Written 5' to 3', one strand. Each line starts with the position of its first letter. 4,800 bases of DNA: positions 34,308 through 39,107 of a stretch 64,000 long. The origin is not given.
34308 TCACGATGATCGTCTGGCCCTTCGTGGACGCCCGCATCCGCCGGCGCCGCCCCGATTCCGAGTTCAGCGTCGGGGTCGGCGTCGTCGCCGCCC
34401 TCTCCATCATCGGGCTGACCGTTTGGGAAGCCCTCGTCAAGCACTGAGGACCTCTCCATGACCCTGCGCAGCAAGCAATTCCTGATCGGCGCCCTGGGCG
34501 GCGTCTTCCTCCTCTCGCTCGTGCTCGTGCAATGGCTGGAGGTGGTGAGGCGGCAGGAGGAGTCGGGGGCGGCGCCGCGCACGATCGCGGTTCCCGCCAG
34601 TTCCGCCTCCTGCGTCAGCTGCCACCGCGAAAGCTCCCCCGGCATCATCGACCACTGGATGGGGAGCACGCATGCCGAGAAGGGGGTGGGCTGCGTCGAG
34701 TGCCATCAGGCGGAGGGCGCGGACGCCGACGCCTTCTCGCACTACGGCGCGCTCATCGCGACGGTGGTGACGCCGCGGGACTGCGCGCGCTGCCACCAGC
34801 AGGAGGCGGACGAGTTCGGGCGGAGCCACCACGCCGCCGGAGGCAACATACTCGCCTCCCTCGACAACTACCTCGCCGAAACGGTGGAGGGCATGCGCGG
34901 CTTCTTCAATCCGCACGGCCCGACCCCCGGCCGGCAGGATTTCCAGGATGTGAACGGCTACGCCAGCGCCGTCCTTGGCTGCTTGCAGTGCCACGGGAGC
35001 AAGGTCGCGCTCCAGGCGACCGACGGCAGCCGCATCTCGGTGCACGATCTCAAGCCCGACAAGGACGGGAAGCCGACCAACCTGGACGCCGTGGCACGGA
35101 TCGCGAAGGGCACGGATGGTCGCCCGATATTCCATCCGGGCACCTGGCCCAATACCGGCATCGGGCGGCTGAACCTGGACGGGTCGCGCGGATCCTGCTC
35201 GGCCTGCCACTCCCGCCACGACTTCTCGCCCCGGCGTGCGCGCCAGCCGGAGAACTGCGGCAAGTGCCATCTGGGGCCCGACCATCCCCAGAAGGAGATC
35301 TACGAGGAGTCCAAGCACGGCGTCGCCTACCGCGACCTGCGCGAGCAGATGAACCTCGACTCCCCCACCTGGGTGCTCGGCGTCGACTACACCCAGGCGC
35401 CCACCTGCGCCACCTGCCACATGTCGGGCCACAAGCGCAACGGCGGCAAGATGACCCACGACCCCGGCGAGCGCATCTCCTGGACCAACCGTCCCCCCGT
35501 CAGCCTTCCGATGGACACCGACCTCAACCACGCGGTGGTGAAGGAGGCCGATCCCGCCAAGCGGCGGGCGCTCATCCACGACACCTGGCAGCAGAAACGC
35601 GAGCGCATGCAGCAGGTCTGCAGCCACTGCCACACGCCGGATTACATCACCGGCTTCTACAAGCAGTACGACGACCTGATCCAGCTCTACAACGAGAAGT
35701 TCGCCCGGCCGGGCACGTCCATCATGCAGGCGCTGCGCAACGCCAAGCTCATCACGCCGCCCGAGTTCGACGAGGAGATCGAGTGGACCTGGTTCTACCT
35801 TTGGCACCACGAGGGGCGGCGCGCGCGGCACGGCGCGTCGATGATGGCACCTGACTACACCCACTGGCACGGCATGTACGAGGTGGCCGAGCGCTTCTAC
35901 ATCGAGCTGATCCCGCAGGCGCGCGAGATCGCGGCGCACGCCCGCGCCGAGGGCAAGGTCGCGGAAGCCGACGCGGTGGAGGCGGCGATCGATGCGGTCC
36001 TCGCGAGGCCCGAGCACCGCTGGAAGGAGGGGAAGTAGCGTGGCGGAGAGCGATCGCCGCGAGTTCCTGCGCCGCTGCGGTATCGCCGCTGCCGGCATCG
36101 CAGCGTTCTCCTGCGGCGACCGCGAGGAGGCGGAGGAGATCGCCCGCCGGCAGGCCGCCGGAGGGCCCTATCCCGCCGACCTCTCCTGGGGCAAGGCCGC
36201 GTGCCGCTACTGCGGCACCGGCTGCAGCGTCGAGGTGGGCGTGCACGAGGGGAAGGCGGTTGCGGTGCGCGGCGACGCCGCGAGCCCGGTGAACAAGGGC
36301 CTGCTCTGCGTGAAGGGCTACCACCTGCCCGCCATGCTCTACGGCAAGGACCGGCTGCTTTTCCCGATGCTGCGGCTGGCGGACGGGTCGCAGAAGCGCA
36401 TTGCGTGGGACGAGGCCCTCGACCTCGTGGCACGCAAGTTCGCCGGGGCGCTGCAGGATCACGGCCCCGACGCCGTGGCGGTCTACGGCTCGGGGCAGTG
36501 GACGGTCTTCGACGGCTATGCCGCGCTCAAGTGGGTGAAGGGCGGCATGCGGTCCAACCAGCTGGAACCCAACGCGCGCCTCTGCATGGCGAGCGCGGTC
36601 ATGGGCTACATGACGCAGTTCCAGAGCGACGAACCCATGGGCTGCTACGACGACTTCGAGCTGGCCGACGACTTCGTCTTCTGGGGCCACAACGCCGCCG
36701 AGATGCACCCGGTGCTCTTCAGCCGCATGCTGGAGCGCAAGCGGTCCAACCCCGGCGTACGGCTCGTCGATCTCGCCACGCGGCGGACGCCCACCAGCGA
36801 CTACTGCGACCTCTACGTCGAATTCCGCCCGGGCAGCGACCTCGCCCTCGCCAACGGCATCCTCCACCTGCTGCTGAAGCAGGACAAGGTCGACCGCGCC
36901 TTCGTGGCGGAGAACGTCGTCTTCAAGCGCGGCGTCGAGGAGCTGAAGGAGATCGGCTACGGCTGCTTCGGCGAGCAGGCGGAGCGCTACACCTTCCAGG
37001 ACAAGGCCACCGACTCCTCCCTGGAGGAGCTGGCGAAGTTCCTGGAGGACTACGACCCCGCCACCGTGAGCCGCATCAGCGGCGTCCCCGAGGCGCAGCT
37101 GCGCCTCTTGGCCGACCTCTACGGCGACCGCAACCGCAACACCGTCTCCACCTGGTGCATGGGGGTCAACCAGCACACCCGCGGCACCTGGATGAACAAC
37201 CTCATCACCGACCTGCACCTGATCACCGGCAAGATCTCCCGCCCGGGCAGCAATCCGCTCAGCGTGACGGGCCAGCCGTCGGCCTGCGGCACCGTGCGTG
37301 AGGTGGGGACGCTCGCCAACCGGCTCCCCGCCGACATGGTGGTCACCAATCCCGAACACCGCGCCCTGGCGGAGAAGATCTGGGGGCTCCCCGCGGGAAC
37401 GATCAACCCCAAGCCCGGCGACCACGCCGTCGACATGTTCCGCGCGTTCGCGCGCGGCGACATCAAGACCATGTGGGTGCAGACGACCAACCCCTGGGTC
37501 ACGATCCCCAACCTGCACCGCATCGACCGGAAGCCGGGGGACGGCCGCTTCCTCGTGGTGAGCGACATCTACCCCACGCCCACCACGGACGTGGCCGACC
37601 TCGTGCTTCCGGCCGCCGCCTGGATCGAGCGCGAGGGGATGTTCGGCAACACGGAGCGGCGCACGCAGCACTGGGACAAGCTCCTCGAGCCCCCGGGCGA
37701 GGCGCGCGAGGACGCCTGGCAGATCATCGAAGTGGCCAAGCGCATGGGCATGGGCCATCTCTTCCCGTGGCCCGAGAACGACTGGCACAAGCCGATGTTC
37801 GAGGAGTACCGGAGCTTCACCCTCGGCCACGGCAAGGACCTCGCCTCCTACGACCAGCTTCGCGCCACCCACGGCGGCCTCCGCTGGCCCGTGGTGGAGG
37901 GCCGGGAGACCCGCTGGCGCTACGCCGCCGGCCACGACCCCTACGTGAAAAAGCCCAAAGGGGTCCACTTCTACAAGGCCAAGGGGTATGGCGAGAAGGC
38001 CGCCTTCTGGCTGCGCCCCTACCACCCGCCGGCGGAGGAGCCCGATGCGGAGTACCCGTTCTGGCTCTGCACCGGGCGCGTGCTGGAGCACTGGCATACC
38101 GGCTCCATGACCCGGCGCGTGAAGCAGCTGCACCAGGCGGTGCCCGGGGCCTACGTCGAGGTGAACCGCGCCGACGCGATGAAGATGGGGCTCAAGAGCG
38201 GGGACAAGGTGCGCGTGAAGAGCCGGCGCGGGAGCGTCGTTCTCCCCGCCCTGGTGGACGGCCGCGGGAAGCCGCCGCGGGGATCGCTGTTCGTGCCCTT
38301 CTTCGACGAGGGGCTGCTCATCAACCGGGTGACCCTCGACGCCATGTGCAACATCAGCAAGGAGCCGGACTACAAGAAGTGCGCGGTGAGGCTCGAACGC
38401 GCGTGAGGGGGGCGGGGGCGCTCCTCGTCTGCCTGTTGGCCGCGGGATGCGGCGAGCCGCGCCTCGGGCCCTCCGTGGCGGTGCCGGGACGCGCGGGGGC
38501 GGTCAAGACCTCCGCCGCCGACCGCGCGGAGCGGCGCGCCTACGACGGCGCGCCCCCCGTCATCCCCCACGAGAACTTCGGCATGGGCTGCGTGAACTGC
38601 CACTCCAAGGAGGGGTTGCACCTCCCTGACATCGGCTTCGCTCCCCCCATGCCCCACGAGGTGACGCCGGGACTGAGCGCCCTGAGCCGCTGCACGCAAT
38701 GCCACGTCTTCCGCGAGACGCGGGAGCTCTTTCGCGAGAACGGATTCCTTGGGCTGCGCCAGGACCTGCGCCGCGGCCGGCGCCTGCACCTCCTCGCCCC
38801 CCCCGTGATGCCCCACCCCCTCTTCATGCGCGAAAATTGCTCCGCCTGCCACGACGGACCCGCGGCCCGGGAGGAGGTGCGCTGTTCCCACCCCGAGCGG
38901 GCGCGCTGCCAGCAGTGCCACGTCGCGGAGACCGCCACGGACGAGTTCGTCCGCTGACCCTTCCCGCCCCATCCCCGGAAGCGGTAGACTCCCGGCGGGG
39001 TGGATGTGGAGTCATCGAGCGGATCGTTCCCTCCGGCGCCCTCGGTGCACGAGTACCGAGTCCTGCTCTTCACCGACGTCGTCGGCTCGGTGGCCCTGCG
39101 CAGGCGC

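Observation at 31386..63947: Anammox/nitrifier-like electron-transfer parts list concentrated in 33 kb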

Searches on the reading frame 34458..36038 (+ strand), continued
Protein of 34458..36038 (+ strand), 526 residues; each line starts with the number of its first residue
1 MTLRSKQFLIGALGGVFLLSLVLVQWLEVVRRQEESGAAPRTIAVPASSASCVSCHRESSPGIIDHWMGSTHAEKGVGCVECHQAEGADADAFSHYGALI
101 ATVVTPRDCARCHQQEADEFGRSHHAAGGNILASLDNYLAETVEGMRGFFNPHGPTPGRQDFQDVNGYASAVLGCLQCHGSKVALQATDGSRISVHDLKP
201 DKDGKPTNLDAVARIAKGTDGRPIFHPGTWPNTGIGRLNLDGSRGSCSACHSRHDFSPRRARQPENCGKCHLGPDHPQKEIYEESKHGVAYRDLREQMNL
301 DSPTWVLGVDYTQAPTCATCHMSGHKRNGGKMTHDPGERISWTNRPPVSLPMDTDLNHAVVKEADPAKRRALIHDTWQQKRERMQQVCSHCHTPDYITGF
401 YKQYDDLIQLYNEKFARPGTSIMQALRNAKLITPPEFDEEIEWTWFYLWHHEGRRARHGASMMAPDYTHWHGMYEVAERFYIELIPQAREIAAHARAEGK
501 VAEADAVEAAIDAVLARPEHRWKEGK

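Call 25: find_encoding_contigs(protein=P0123, flank=10000, max_places=2)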
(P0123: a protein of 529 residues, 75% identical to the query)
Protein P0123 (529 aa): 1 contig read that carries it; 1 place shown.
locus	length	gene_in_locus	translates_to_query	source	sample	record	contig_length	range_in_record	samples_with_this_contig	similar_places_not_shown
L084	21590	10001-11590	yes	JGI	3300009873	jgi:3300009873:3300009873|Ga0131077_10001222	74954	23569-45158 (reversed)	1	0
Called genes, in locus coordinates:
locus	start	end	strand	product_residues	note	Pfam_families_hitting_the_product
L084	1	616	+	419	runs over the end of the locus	PF07394:DUF1501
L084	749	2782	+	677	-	PF08811:DUF1800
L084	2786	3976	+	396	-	PF07394:DUF1501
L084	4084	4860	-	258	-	PF02621:VitK2_biosynth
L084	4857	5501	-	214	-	PF01048:PNP_UDP_1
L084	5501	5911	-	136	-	PF13279:4HBT_2, PF03061:4HBT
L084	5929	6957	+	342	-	PF01613:Flavin_Reduct, PF05163:DinB (faint)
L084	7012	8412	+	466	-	PF13372:Alginate_exp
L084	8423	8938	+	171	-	PF00355:Rieske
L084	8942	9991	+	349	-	PF00033:Cytochrome_B, PF01292:Ni_hydr_CYTB (faint), PF14358:DUF4405 (weak), PF13631:Cytochrom_B_N_2, PF00032:Cytochrom_B_C (weak)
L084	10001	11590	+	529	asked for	PF09699:Paired_CXXCH_1 (faint), PF14522:Cytochrome_C7 (faint), PF13447:Multi-haem_cyto, PF22113:Mtrc-MtrF_II-IV_dom (weak), PF13435:Cytochrome_C554 (weak)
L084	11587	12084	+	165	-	PF09990:DUF2231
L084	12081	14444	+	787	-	PF04879:Molybdop_Fe4S4, PF00384:Molybdopterin, PF01568:Molydop_binding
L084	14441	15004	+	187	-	PF14522:Cytochrome_C7 (faint)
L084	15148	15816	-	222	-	-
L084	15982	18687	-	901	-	PF01839:FG-GAP (faint), PF13517:FG-GAP_3, PF07593:UnbV_ASPIC, PF14559:TPR_19 (faint), PF13517:FG-GAP_3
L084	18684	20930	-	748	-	PF13435:Cytochrome_C554 (faint)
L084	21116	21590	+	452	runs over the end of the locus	PF13188:PAS_8 (weak), PF08448:PAS_4, PF13426:PAS_9, PF00158:Sigma54_activat, PF14532:Sigma54_activ_2, PF07728:AAA_5, PF25601:AAA_lid_14, PF02954:HTH_8, +4 more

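Call 26: find_encoding_contigs(protein=P0122, flank=10000, max_places=2)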
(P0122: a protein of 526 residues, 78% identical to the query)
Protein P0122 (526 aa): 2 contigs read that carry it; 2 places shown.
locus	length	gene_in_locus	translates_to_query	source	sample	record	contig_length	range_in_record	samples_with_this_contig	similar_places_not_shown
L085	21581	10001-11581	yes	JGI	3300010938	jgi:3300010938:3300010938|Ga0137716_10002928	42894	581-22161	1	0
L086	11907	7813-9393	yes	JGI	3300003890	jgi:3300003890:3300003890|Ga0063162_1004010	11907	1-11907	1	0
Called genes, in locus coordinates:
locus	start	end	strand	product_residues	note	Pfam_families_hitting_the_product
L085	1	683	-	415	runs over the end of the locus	-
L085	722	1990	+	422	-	-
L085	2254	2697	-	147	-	PF00011:HSP20, PF17886:ArsA_HSP20 (faint)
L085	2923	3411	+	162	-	PF04073:tRNA_edit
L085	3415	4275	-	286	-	PF14716:HHH_8, PF14520:HHH_5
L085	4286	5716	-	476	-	PF01139:RtcB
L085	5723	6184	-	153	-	PF00571:CBS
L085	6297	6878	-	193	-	PF11396:PepSY_like (faint)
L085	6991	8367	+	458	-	PF13372:Alginate_exp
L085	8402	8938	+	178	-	PF00355:Rieske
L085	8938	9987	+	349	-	PF00033:Cytochrome_B, PF00892:EamA (weak), PF13631:Cytochrom_B_N_2, PF00032:Cytochrom_B_C (weak)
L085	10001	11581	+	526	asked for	PF14522:Cytochrome_C7 (weak), PF13447:Multi-haem_cyto, PF13435:Cytochrome_C554 (weak)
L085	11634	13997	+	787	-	PF04879:Molybdop_Fe4S4, PF00384:Molybdopterin, PF01568:Molydop_binding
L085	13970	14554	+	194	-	PF03892:NapB (faint), PF14522:Cytochrome_C7 (faint)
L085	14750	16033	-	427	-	PF07396:Porin_O_P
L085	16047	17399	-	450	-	PF01569:PAP2, PF22778:VCPO_2nd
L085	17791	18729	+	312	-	-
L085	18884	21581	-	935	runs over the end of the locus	PF01839:FG-GAP (faint), PF13517:FG-GAP_3, PF07593:UnbV_ASPIC, PF13517:FG-GAP_3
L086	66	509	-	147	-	PF00011:HSP20, PF17886:ArsA_HSP20 (faint)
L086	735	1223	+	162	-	PF04073:tRNA_edit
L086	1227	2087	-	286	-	PF14716:HHH_8, PF14520:HHH_5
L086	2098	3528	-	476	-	PF01139:RtcB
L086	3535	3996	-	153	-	PF00571:CBS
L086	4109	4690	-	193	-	PF11396:PepSY_like (faint)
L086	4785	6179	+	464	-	PF13372:Alginate_exp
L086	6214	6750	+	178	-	PF00355:Rieske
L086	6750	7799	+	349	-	PF00033:Cytochrome_B, PF00892:EamA (weak), PF13631:Cytochrom_B_N_2, PF00032:Cytochrom_B_C (weak)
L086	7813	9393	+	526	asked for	PF14522:Cytochrome_C7 (weak), PF13447:Multi-haem_cyto, PF13435:Cytochrome_C554 (weak)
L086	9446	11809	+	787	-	PF04879:Molybdop_Fe4S4, PF00384:Molybdopterin, PF01568:Molydop_binding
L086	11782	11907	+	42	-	?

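Call 27: find_encoding_contigs(protein=P0154, flank=8000, max_places=2)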
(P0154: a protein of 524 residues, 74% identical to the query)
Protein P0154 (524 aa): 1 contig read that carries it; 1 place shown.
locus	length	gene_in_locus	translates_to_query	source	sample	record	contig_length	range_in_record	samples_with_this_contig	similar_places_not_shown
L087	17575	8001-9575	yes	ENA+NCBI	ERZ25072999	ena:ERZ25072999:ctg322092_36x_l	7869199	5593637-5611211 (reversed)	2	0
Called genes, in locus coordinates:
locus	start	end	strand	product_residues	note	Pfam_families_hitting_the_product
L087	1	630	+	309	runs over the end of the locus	PF17827:PrmC_N, PF13489:Methyltransf_23 (weak), PF05175:MTS, PF06325:PrmA, PF13847:Methyltransf_31, PF08242:Methyltransf_12, PF09445:Methyltransf_15, PF13649:Methyltransf_25, +1 more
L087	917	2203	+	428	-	PF00275:EPSP_synthase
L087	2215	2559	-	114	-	PF07847:PCO_ADO (faint), PF00190:Cupin_1 (faint), PF02311:AraC_binding (weak), PF07883:Cupin_2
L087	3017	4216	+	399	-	PF00557:Peptidase_M24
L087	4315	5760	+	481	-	PF00884:Sulfatase, PF16347:SGSH_C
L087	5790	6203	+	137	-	PF02082:Rrf2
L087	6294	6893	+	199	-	PF00355:Rieske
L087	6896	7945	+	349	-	PF00033:Cytochrome_B, PF13631:Cytochrom_B_N_2, PF00032:Cytochrom_B_C (weak)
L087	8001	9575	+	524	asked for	PF14522:Cytochrome_C7 (faint), PF14537:Cytochrom_c3_2 (faint), PF13447:Multi-haem_cyto, PF13435:Cytochrome_C554 (weak)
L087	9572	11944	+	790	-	PF04879:Molybdop_Fe4S4, PF00384:Molybdopterin, PF01568:Molydop_binding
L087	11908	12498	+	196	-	PF03892:NapB (faint), PF14522:Cytochrome_C7 (faint)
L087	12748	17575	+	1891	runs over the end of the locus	PF00932:LTD, PF08757:CotH, PF28492:Beta_helix_4, PF13229:Beta_helix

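Call 28: find_encoding_contigs(protein=P0175, flank=8000, max_places=2)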
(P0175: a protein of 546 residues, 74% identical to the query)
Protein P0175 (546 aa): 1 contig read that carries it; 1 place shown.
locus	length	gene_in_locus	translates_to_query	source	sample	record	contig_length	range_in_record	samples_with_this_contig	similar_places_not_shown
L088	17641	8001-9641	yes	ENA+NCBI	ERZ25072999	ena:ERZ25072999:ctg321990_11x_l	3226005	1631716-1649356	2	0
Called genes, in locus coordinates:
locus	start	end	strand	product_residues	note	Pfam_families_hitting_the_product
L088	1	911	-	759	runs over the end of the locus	PF04879:Molybdop_Fe4S4, PF00384:Molybdopterin, PF01568:Molydop_binding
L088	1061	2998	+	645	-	PF04107:GCS2, PF00571:CBS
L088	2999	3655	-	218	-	PF00072:Response_reg, PF00196:GerE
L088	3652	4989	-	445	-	PF01590:GAF, PF13185:GAF_2, PF07730:HisKA_3, PF13581:HATPase_c_2 (weak), PF02518:HATPase_c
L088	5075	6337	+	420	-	PF13372:Alginate_exp (weak)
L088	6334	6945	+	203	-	PF00355:Rieske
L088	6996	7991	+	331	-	PF00033:Cytochrome_B, PF14358:DUF4405 (weak), PF13631:Cytochrom_B_N_2, PF00032:Cytochrom_B_C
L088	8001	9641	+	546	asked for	PF13435:Cytochrome_C554 (faint), PF14522:Cytochrome_C7 (faint), PF13447:Multi-haem_cyto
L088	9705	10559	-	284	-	PF00561:Abhydrolase_1 (faint), PF12146:Hydrolase_4 (faint), PF00326:Peptidase_S9, PF07859:Abhydrolase_3 (weak)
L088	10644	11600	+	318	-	PF01571:GCV_T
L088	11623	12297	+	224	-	PF00230:MIP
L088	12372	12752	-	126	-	PF01521:Fe-S_biosyn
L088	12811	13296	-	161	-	PF13801:Metal_resist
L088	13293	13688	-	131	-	-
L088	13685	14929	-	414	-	PF07638:Sigma70_ECF (faint), PF04542:Sigma70_r2, PF04545:Sigma70_r4, PF08281:Sigma70_r4_2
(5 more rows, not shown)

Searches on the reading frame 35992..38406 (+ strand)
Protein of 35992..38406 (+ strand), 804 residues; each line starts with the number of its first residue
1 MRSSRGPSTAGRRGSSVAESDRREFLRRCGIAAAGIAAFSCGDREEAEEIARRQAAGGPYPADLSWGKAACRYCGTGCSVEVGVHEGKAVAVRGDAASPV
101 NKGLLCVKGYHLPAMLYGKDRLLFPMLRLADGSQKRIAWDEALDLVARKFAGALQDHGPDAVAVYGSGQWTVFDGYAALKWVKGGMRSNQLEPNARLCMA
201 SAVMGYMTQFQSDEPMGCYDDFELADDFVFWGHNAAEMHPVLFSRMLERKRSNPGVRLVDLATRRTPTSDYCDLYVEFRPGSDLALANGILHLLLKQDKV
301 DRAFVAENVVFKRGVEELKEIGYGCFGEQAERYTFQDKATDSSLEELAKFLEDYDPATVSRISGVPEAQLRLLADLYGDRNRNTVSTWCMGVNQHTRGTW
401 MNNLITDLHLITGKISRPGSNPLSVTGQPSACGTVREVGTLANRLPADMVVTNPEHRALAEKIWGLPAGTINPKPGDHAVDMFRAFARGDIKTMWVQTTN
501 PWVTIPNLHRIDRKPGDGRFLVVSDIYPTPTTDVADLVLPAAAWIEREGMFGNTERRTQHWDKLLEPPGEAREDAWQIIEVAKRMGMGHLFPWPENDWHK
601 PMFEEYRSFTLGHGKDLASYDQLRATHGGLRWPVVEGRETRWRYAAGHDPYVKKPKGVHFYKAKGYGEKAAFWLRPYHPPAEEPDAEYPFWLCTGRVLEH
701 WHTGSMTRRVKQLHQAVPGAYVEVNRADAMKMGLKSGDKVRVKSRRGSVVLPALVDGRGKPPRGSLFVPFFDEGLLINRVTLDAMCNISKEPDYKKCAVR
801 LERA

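Call 7: search_protein_families(library=pfam, proteins=[window:35992-38406:+], max_evalue=0.01)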
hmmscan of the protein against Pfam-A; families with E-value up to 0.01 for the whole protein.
window:35992-38406:+ (804 aa): 3 families
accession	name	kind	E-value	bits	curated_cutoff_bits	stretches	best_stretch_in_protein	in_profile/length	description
PF00384.28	Molybdopterin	-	1.1e-63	215.9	24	1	121-583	1-352/353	Molybdopterin oxidoreductase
PF01568.27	Molydop_binding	-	4.6e-25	88.2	26.8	1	690-798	1-110/110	Molydopterin dinucleotide binding domain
PF04879.21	Molybdop_Fe4S4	-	1.2e-16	60.9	22.7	1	66-117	3-54/55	Molybdopterin oxidoreductase Fe4S4 domain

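Call 9: search_protein_families(library=ncbifam, proteins=[window:35992-38406:+], max_evalue=0.001)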
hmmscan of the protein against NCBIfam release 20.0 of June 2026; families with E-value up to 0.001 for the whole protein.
window:35992-38406:+ (804 aa): 26 families (the best 25 are shown)
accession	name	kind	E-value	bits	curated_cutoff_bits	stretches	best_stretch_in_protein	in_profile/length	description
NF010055.0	PRK13532.1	equivalog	4.3e-287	954.8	904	2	20-591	3-577/830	nitrate reductase catalytic subunit NapA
TIGR01706.1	NAPA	equivalog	1.3e-279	930.1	930.55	2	21-591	3-577/830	periplasmic nitrate reductase subunit alpha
TIGR01591.1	Fdh-alpha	equivalog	1.2e-129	433.4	666.25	2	338-800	236-671/672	formate dehydrogenase subunit alpha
NF041323.1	Nitr_red_NasA_Halo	equivalog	3.6e-109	366.2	1000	2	335-802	231-673/673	assimilatory nitrate reductase NasA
NF047855.1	AssmNtatRedNasC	equivalog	2.1e-102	343.7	1100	2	337-802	260-707/708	assimilatory nitrate reductase catalytic subunit NasC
NF041513.1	formate_DH_Act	exception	2e-51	174.9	1400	4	68-306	44-292/1067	formate dehydrogenase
TIGR01553.1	formate-DH-alph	equivalog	8.6e-49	166.1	814.2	2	22-497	4-513/1009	formate dehydrogenase-N subunit alpha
TIGR02166.1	dmsA_ynfE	subfamily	6.5e-41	140.2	777.7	2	21-625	2-595/794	DMSO/selenate family reductase complex A subunit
TIGR02693.1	arsenite_ox_L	equivalog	6.3e-40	136.9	359.05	4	671-775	676-779/806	arsenate reductase (azurin) large subunit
NF012032.0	PRK15488.1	equivalog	4.5e-38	130.8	694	2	20-319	3-288/759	thiosulfate reductase PhsA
TIGR01701.1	Fdhalpha-like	subfamily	3.2e-37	128.1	582.15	1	120-803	98-743/744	FdhF/YdeP family oxidoreductase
NF005895.0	PRK07860.1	equivalog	1.2e-29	102.9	802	2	61-269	231-433/811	NADH-quinone oxidoreductase subunit G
TIGR03479.1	DMSO_red_II_alp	subfamily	6.8e-26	90.6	984.75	2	71-308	63-306/913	molybdopterin-dependent oxidoreductase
TIGR00509.1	bisC_fam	subfamily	1.1e-25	90.1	1017.55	1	359-756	283-693/772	molybdopterin guanine dinucleotide-containing S/N-oxide reductase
NF041783.2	mnquin_red_QrcB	equivalog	1.8e-23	82.6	440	1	68-300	54-283/695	menaquinone reductase molybdopterin-binding-like subunit QrcB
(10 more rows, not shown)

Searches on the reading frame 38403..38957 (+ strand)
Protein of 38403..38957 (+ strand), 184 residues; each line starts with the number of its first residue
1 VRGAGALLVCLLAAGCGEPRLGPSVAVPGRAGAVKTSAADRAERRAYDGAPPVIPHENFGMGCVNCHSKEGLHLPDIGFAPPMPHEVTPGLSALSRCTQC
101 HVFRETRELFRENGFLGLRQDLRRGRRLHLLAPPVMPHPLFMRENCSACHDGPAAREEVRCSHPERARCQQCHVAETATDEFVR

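Call 7: search_protein_families(library=pfam, proteins=[window:38403-38957:+], max_evalue=0.01)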
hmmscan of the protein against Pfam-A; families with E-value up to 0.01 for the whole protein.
window:38403-38957:+ (184 aa): 3 families
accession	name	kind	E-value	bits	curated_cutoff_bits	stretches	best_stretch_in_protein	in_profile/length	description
PF14522.11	Cytochrome_C7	-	0.00012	22.3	24.8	0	95-173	14-66/67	Cytochrome c7 and related cytochrome c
PF03892.19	NapB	-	0.0021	18.6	25.1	1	34-70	31-74/127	Nitrate reductase cytochrome c-type subunit (NapB)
PF09699.15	Paired_CXXCH_1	-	0.0021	18.1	20.6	0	138-175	1-38/41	Doubled CXXCH motif (Paired_CXXCH_1)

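Call 9: search_protein_families(library=ncbifam, proteins=[window:38403-38957:+], max_evalue=0.001)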
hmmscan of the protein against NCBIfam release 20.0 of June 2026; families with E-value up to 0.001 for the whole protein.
window:38403-38957:+ (184 aa): 0 families

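Call 68: search_solved_structures(query=window:38403-38957:+, max_evalue=0.1, show_alignments=1)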
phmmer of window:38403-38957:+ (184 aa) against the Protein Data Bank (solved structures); distinct sequences matched with E-value up to 0.1: 0.
